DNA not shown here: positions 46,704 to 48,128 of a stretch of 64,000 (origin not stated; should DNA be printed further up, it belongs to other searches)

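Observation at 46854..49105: Co-oriented Rieske oxygenase + NAD-dependent 3-beta-HSD-like reductase pair resembling bacterial sterol C-4 demethylase SdmA/SdmB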

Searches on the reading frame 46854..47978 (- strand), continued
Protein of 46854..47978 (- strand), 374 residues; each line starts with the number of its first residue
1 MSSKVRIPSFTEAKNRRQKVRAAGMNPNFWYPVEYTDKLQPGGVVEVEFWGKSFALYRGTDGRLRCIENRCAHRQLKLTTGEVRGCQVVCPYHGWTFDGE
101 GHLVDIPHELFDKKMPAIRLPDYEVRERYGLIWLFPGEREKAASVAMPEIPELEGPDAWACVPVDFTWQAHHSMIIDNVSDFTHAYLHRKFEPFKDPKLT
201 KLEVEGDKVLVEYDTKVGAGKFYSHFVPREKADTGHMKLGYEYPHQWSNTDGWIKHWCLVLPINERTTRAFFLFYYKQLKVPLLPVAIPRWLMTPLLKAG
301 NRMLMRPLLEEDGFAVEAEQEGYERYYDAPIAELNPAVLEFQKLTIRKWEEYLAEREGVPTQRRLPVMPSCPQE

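Call 53: search_protein_families(library=pfam, proteins=[L043:11-1984:+, L043:1938-3386:+, L043:3316-4512:+, L043:4528-7983:+, L043:8032-11637:+, L043:11665-12249:+, L026:49-2247:+, L026:7997-9094:+, L026:9111-12512:+, L026:12544-13746:+], max_evalue=0.00001)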
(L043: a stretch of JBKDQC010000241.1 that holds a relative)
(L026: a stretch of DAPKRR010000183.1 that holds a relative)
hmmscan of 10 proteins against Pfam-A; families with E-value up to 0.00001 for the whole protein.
L043:11-1984:+ (657 aa): 8 families
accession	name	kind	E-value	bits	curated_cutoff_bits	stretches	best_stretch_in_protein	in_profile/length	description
PF00368.23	HMG-CoA_red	-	1.7e-48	166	27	1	3-180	188-368/368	Hydroxymethylglutaryl-coenzyme A reductase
PF01370.27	Epimerase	-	7.6e-34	117.6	20.9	1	299-529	1-239/240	NAD dependent epimerase/dehydratase family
PF01073.25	3Beta_HSD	-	3.2e-17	62.9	22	1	301-454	2-158/280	3-beta hydroxysteroid dehydrogenase/isomerase family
PF16363.11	GDP_Man_Dehyd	-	4.3e-16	59.7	27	1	301-611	2-322/332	GDP-mannose 4,6 dehydratase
PF13460.12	NAD_binding_10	-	2.4e-15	57.3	27.2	1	303-429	1-114/184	NAD(P)H-binding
PF07993.18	NAD_binding_4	-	4.4e-11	42.9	20.1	0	355-473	83-209/258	Male sterility protein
PF05368.20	NmrA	-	1.1e-09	38.8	27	1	298-375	4-79/298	NmrA-like family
PF02719.21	Polysacc_synt_2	-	1.3e-09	38.1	20.2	1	299-411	1-127/293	Polysaccharide biosynthesis protein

L043:1938-3386:+ (482 aa): 3 families
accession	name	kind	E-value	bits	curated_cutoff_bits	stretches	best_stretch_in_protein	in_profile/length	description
PF00355.32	Rieske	-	1.4e-22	79.8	20.3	1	124-204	1-81/88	Rieske [2Fe-2S] domain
PF19112.6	VanA_C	-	2.5e-15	57.6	23.5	1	263-450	1-192/193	Vanillate O-demethylase oxygenase C-terminal domain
PF13806.12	Rieske_2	-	1e-06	29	27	1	125-228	2-102/104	Rieske-like [2Fe-2S] domain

L043:3316-4512:+ (398 aa): 5 families
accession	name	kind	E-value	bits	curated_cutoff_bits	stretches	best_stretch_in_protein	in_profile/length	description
PF01494.25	FAD_binding_3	-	1.1e-20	74.6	22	1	33-353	2-339/349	FAD binding domain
PF01266.30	DAO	-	1.3e-11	45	27.9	1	130-304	149-322/353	FAD dependent oxidoreductase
PF07992.20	Pyr_redox_2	-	2.1e-07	31.1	26.1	1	34-188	2-112/291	Pyridine nucleotide-disulphide oxidoreductase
PF22578.2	GGR_cat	-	9.9e-07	29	27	1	212-271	15-76/88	Geranylgeranyl reductase catalytic domain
PF05834.18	Lycopene_cycl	-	1.8e-06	27.7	23.4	0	35-352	2-312/380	Lycopene cyclase protein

L043:4528-7983:+ (1151 aa): 8 families
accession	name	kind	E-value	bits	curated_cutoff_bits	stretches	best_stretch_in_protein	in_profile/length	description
PF13243.12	SQHop_cyclase_C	-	3.5e-52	177.8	26.1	1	805-1131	2-318/319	Squalene-hopene cyclase C-terminal domain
PF13249.12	SQHop_cyclase_N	-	3.1e-47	161.6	26.2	1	494-794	2-290/291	Squalene-hopene cyclase N-terminal domain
PF08491.16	SE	-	6.6e-18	65.2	20.1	1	181-401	28-255/276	Squalene epoxidase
PF01494.25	FAD_binding_3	-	4.6e-09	36.4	22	1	6-162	2-159/349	FAD binding domain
PF07678.20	TED_complement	-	1.5e-06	28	22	0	1022-1091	115-189/312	A-macroglobulin TED domain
PF12831.13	FAD_oxidored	-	1.7e-06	28.1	27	1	7-38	1-32/416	FAD dependent oxidoreductase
PF00432.27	Prenyltrans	-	2.2e-06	27.7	26.5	0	976-1101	53-170/304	Prenyltransferase alpha-alpha toroid domain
PF00890.30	FAD_binding_2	-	9e-06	25.6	20.4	0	7-38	1-32/414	FAD binding domain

L043:8032-11637:+ (1201 aa): 7 families
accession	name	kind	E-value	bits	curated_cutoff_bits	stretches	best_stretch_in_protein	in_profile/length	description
PF00494.24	SQS_PSY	-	6.9e-41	141.1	26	1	858-1162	2-262/263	Squalene/phytoene synthase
PF01494.25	FAD_binding_3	-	5.3e-21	75.7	22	1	17-327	2-315/349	FAD binding domain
PF08491.16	SE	-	5.8e-14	52.3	20.1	1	166-424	5-267/276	Squalene epoxidase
PF01266.30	DAO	-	1.3e-10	41.8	27.9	1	18-66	1-52/353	FAD dependent oxidoreductase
PF07992.20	Pyr_redox_2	-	2.3e-07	31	26.1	0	17-54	143-179/291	Pyridine nucleotide-disulphide oxidoreductase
PF13450.12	NAD_binding_8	-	1.3e-06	29.1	21.9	1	21-54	1-34/68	NAD(P)-binding Rossmann-like domain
PF12831.13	FAD_oxidored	-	8.1e-06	25.8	27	0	18-179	1-153/416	FAD dependent oxidoreductase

L043:11665-12249:+ (194 aa): 1 family
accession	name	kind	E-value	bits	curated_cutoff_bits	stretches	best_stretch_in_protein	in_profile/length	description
PF04622.18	ERG2_Sigma1R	-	1.4e-70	237.4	21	1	3-193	22-210/210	ERG2 and Sigma1 receptor like protein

L026:49-2247:+ (732 aa): 8 families
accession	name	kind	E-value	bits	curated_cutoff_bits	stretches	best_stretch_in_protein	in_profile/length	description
PF00368.23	HMG-CoA_red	-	2.6e-67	227.9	27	1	3-270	108-368/368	Hydroxymethylglutaryl-coenzyme A reductase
PF01370.27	Epimerase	-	2.1e-36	126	20.9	1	374-603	1-238/240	NAD dependent epimerase/dehydratase family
PF16363.11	GDP_Man_Dehyd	-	8.8e-19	68.6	27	1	375-686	1-322/332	GDP-mannose 4,6 dehydratase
PF01073.25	3Beta_HSD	-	1.2e-18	67.6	22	1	375-532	1-161/280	3-beta hydroxysteroid dehydrogenase/isomerase family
PF13460.12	NAD_binding_10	-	1.6e-15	57.9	27.2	1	378-491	1-102/184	NAD(P)H-binding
PF05368.20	NmrA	-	4.6e-10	40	27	1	373-444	4-78/298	NmrA-like family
PF02719.21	Polysacc_synt_2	-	4.1e-09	36.5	20.2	1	374-486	1-127/293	Polysaccharide biosynthesis protein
PF07993.18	NAD_binding_4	-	8e-09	35.5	20.1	1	376-551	1-210/258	Male sterility protein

L026:7997-9094:+ (365 aa): 2 families
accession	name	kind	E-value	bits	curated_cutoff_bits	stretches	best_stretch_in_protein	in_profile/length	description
PF01222.22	ERG4_ERG24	-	1.5e-78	264.9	27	1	21-365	75-432/432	Ergosterol biosynthesis ERG4/ERG24 family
PF06966.17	DUF1295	-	5.9e-08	32.9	20.4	1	224-316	106-187/235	Protein of unknown function (DUF1295)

L026:9111-12512:+ (1133 aa): 7 families
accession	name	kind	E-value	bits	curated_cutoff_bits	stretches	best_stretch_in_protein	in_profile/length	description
PF00494.24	SQS_PSY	-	2.1e-42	146.1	26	1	800-1093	2-261/263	Squalene/phytoene synthase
PF01494.25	FAD_binding_3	-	4.7e-20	72.6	22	1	8-313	2-316/349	FAD binding domain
PF08491.16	SE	-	2.5e-18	66.6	20.1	1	155-404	6-267/276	Squalene epoxidase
PF07992.20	Pyr_redox_2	-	6.4e-07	29.5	26.1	1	8-170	1-119/291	Pyridine nucleotide-disulphide oxidoreductase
PF13243.12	SQHop_cyclase_C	-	1.2e-06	28.3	26.1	0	660-703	245-287/319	Squalene-hopene cyclase C-terminal domain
PF01266.30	DAO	-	4.4e-06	26.9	27.9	1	9-55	1-50/353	FAD dependent oxidoreductase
PF12831.13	FAD_oxidored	-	6.2e-06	26.2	27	0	9-40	1-32/416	FAD dependent oxidoreductase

L026:12544-13746:+ (400 aa): 3 families
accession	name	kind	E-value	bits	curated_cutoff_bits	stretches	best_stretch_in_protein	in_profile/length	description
PF08541.16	ACP_syn_III_C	-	3.2e-19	69.3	26.6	1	309-398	1-89/90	3-Oxoacyl-[acyl-carrier-protein (ACP)] synthase III C terminal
PF08545.16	ACP_syn_III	-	4.9e-18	65.2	24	1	178-249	1-72/80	3-Oxoacyl-[acyl-carrier-protein (ACP)] synthase III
PF08392.18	FAE1_CUT1_RppA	-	2e-06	27.8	27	1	125-213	83-174/290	FAE1/Type III polyketide synthase-like protein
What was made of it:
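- Two of these clusters also hold squalene epoxidase, squalene synthase, ERG2 and ERG24 homologues (call 53).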

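Call 61: search_protein_families(library=ncbifam, proteins=[P0011, P0006, L006:10001-11143:+, L006:8734-9840:+], max_evalue=1e-40)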
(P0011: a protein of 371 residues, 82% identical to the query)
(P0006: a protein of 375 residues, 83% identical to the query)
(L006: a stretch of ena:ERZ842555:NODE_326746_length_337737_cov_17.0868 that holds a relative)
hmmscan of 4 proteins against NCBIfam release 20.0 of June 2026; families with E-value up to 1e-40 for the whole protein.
P0011 (371 aa): 1 family
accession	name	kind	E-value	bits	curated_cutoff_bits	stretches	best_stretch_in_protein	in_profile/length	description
NF052579.1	BetMthstMoxSdmAMthl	equivalog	1.6e-121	405.6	600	1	14-358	2-348/351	4beta-methylsterol monooxygenase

P0006 (375 aa): 1 family
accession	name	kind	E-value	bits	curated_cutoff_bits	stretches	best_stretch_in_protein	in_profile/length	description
NF052579.1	BetMthstMoxSdmAMthl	equivalog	6.1e-124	413.5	600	1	14-357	2-347/351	4beta-methylsterol monooxygenase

L006:10001-11143:+ (380 aa): 1 family
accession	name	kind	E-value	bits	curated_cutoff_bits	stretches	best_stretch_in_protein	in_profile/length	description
NF052579.1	BetMthstMoxSdmAMthl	equivalog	1.4e-121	405.8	600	1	22-359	4-343/351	4beta-methylsterol monooxygenase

L006:8734-9840:+ (368 aa): 2 families
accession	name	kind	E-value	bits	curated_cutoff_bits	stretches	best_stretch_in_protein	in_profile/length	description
NF052578.1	StrlDmthSdmBMthl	equivalog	1.5e-83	281.3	600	1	11-342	3-328/328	sterol demethylase protein SdmB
TIGR03466.1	HpnA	hypoth_equivalog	1.4e-65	221.4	367.65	1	11-339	3-324/327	hopanoid-associated sugar epimerase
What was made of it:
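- The characterised E. salina SdmA and an OSC-linked Sandaracinus SdmA score the same (405-413 bits, call 61).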

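Call 62: list_cluster_members(proteins=[window:46854-47978:-, P0011, P0006, P0132, P0140, window:43488-44621:+])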
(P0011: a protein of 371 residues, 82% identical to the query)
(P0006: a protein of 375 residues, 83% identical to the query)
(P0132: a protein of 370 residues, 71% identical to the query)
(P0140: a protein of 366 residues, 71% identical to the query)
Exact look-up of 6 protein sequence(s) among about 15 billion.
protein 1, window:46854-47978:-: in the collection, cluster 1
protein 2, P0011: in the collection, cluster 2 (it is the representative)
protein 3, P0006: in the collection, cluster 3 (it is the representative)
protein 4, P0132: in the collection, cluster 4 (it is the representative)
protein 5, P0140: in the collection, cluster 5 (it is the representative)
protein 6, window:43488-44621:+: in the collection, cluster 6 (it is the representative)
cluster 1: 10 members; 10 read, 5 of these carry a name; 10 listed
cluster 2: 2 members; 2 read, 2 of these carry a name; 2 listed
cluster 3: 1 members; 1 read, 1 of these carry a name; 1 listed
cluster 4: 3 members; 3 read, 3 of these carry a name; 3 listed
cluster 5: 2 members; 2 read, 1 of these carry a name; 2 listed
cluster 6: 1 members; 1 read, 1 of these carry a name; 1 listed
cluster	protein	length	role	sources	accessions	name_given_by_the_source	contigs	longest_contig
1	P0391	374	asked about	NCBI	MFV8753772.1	Rieske 2Fe-2S domain-containing protein [Nannocystaceae bacterium ST9]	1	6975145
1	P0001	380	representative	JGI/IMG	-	phenylpropionate dioxygenase-like ring-hydroxylating dioxygenase large terminal subunit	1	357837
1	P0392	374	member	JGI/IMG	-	phenylpropionate dioxygenase-like ring-hydroxylating dioxygenase large terminal subunit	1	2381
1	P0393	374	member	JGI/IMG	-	phenylpropionate dioxygenase-like ring-hydroxylating dioxygenase large terminal subunit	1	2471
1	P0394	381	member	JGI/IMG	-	phenylpropionate dioxygenase-like ring-hydroxylating dioxygenase large terminal subunit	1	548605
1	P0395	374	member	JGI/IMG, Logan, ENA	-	-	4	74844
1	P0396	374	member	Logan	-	-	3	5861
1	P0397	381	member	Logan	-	-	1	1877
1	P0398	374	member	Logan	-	-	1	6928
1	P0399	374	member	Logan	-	-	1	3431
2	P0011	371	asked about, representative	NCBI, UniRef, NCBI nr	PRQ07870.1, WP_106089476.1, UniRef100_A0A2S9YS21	Rieske 2Fe-2S domain-containing protein [Enhygromyxa salina] | Toluene-4-sulfonate monooxygenase system iron-sulfur subunit TsaM1 n=1 Tax=Enhygromyxa ... | aromatic ring-hydroxylating dioxygenase subunit alpha [Enhygromyxa salina]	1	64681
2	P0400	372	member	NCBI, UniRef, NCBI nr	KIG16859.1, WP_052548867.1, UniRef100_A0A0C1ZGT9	putative vanillate O-demethylase oxygenase subunit oxidoreductase protein [Enhygromyxa ... | Putative vanillate O-demethylase oxygenase subunit oxidoreductase protein n=1 ... | aromatic ring-hydroxylating dioxygenase subunit alpha [Enhygromyxa salina]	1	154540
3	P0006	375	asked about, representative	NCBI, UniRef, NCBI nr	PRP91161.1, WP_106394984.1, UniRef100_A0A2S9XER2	Toluene-4-sulfonate monooxygenase system iron-sulfur subunit TsaM1 [Enhygromyxa salina] | Toluene-4-sulfonate monooxygenase system iron-sulfur subunit TsaM1 n=1 Tax=Enhygromyxa ... | aromatic ring-hydroxylating dioxygenase subunit alpha [Enhygromyxa salina]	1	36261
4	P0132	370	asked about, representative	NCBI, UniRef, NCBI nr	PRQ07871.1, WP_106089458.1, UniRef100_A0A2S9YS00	NAD-dependent epimerase/dehydratase family protein [Enhygromyxa salina] | 3 beta-hydroxysteroid dehydrogenase/Delta 5-->4-isomerase n=1 Tax=Enhygromyxa salina ...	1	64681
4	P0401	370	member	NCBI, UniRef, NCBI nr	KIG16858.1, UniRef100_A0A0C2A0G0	Dihydroflavonol-4-reductase [Enhygromyxa salina] | Dihydroflavonol-4-reductase n=2 Tax=Enhygromyxa salina TaxID=215803 RepID=A0A0C2A0G0_9BACT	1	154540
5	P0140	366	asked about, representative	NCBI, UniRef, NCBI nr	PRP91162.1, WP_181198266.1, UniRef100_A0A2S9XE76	3 beta-hydroxysteroid dehydrogenase/Delta 5--_4-isomerase [Enhygromyxa salina] | 3 beta-hydroxysteroid dehydrogenase/Delta 5-->4-isomerase n=1 Tax=Enhygromyxa salina ... | NAD-dependent epimerase/dehydratase family protein [Enhygromyxa salina]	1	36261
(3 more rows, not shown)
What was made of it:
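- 46854..47978 (-): sdmA: Rieske [2Fe-2S] / mononuclear-iron oxygenase, 374 aa (MFV8753772.1); predicted C-4 methylsterol oxidase. Exact NCBI record (call 62).
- On SdmA (bacterial Rieske-type C-4 methylsterol oxidase): The score is below the curated 600-bit cut-off, but so are E. salina SdmA from two other strains (405-413 bits; one is in the same 90%-identity cluster as the assayed DSM 15201 protein, call 62) and an OSC-linked Sandaracinus SdmA (406 bits) (call 61).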

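Call 71: find_encoding_contigs(protein=P0002, flank=10000, max_places=1)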
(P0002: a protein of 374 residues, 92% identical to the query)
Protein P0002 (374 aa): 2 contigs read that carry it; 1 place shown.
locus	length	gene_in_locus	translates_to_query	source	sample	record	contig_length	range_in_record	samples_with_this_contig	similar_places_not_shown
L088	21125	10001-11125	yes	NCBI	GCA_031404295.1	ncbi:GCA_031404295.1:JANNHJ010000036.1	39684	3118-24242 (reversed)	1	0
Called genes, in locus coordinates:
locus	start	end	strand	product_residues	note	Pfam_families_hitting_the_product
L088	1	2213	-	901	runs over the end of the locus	PF03412:Peptidase_C39, PF00005:ABC_tran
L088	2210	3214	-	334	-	PF26002:Beta-barrel_AprE (weak)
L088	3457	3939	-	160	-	-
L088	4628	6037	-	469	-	PF19363:DUF5939, PF00211:Guanylate_cyc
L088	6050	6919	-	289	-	PF13098:Thioredoxin_2, PF13899:Thioredoxin_7 (weak)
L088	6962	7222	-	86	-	-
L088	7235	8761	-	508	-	PF00070:Pyr_redox (faint), PF01266:DAO (faint), PF01494:FAD_binding_3, PF07992:Pyr_redox_2 (faint), PF13450:NAD_binding_8 (weak), PF21274:Rng_hyd_C (weak)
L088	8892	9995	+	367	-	PF01073:3Beta_HSD, PF01370:Epimerase, PF02719:Polysacc_synt_2, PF04321:RmlD_sub_bind (weak), PF05368:NmrA, PF13460:NAD_binding_10, PF16363:GDP_Man_Dehyd, PF07993:NAD_binding_4 (weak)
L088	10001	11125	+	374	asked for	PF00355:Rieske, PF19112:VanA_C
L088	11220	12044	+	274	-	-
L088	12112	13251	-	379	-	PF00254:FKBP_C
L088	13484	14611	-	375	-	PF01266:DAO (weak), PF01494:FAD_binding_3, PF04820:Trp_halogenase (faint), PF07992:Pyr_redox_2, PF01266:DAO (weak), PF05834:Lycopene_cycl (weak)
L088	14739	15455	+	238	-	PF07298:NnrU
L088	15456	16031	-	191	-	-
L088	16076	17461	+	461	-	PF00067:p450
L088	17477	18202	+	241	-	PF01144:CoA_trans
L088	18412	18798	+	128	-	PF19647:Septknot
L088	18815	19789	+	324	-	PF09312:SurA_N, PF13145:Rotamase_2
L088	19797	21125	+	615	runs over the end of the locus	PF02113:Peptidase_S13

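Call 72: search_solved_structures(query=L088:16076-17461:+, max_evalue=1e-20)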
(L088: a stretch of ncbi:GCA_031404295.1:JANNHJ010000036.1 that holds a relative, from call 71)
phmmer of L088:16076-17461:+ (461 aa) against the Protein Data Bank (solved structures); distinct sequences matched with E-value up to 1e-20: 203 (the best 60 are shown).
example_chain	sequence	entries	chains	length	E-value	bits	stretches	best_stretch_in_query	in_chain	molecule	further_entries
2ve3_A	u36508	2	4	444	1.5e-90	307.7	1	23-456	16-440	PUTATIVE CYTOCHROME P450 120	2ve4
8x1w_A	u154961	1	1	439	1.4e-53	185.8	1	32-460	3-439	Taxadiene 5-alpha hydroxylase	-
8x3e_A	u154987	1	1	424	3.4e-52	181.2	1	42-458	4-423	Taxadiene 5-alpha hydroxylase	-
7wzl_A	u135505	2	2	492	1.7e-42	149.2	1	117-434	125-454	Putative cytochrome P450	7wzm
7jj1_A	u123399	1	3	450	2.9e-42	148.4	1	22-434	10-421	Cytochrome P450 51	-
6mi0_A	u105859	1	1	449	2.9e-42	148.4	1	22-434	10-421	Cytochrome P450 51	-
6mcw_A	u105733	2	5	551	5.6e-42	147.5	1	22-434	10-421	Cytochrome P450 51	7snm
6a17_A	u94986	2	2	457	5.2e-41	144.3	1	21-437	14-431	Cytochrome P450 90B1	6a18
6a15_A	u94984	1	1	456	7.5e-41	143.8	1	21-437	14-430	Cytochrome P450 90B1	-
9wat_A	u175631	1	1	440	8.8e-39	136.9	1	20-432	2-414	Cytochrome P450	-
6a16_A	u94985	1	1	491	1.1e-38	136.7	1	21-435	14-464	Cytochrome P450 90B1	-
7tef_A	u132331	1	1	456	3.7e-37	131.6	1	52-434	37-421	Cytochrome P450 51B1 Cyp51B1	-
3jus_A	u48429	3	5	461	1.1e-35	126.7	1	9-435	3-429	Lanosterol 14-alpha demethylase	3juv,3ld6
8yqo_A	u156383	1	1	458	3.3e-35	125.2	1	25-435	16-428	Lanosterol 14-alpha demethylase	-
4uhl_A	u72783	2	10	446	3.5e-35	125.1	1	26-435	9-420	STEROL 14-ALPHA DEMETHYLASE | Lanosterol 14-alpha demethylase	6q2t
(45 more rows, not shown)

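Call 73: search_protein_families(library=ncbifam, proteins=[L088:16076-17461:+, L088:14739-15455:+, L088:11220-12044:+, L088:7235-8761:-], max_evalue=1e-10)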
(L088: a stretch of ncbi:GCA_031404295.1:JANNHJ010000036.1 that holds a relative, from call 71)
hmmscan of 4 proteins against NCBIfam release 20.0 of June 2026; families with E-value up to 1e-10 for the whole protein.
L088:16076-17461:+ (461 aa): 6 families
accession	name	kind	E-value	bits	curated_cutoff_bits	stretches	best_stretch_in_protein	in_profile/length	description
NF050147.1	aminopyruv_ApyO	equivalog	3.4e-42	144.6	525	1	88-438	68-403/444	RiPP biosynthesis cytochrome P450 ApyO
NF051859.1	AlbFlvMonOxTrpSyn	equivalog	4.5e-41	140.9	700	1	24-437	24-436/457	bifunctional albaflavenone monooxygenase/terpene synthase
NF045812.1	PentlenOxigase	equivalog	3.9e-35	121.6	800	1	27-444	9-423/444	pentalenene oxygenase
NF053744.1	FAProxCypCBc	equivalog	5.2e-14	51.6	600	1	31-447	11-402/416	CYP152 family fatty-acid peroxygenase CypC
NF041802.1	P450_SolI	exception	2.4e-11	42.8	850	0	188-428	184-395/424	solanimycin biosynthesis cytochrome P450 SolI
TIGR04538.1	P450_cycloAA_1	subfamily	3.6e-11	42.5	500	0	211-427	169-365/395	cytochrome P450, cyclodipeptide synthase-associated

L088:14739-15455:+ (238 aa): 0 families

L088:11220-12044:+ (274 aa): 0 families

L088:7235-8761:- (508 aa): 50 families (the best 25 are shown)
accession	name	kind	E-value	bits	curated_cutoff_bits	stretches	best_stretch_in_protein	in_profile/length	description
NF004832.0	PRK06184.1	subfamily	3.1e-113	379.2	476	1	3-503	7-498/506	hypothetical protein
NF006092.0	PRK08244.1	equivalog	7.5e-82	275.5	644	1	1-494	1-477/494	monooxygenase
NF033145.1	rif_monoox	equivalog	6.8e-77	259.3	800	1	4-338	2-335/472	rifampin monooxygenase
NF005303.0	PRK06834.1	subfamily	7e-77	259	625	1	3-492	4-471/488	hypothetical protein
NF004780.0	PRK06126.1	subfamily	5.2e-62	209.9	445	2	102-336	126-368/552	hypothetical protein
NF004829.0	PRK06183.1-3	subfamily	2.2e-58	198.3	390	1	3-505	9-510/520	bifunctional 3-(3-hydroxy-phenyl)propionate/3-hydroxycinnamic acid hydroxylase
NF046069.1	AkvoneHdxseRdmE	equivalog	5.8e-58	196.9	700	2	259-491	276-504/521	aklavinone 12-hydroxylase RdmE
NF006002.0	PRK08132.1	subfamily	1.9e-57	194.9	416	1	3-492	26-535/552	FAD-dependent oxidoreductase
NF004831.0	PRK06183.1-5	equivalog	1.3e-55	188.9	546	1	3-338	9-347/568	bifunctional 3-(3-hydroxy-phenyl)propionate/3-hydroxycinnamic acid hydroxylase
NF000343.1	rif_mono_Iri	exception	1.2e-53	182.9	950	1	4-339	3-338/479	rifampin monooxygenase Iri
NF046068.1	AkvoneHdxseDnrF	equivalog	7.9e-53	179.9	650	2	258-337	274-353/439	aklavinone 12-hydroxylase DnrF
NF005531.0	PRK07190.1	equivalog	2.8e-50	171.4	530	1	3-336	6-339/487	FAD-binding protein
NF045577.1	FAD_mono_MbnF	equivalog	1.3e-45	155.9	800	2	259-331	280-352/531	methanobactin biosynthesis FAD monooxygenase MbnF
NF004828.0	PRK06183.1-2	equivalog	2.1e-45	155.1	853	1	2-335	12-345/568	bifunctional 3-(3-hydroxy-phenyl)propionate/3-hydroxycinnamic acid hydroxylase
NF006144.0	PRK08294.1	subfamily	2.2e-43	148.5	560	1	142-336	193-404/637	phenol 2-monooxygenase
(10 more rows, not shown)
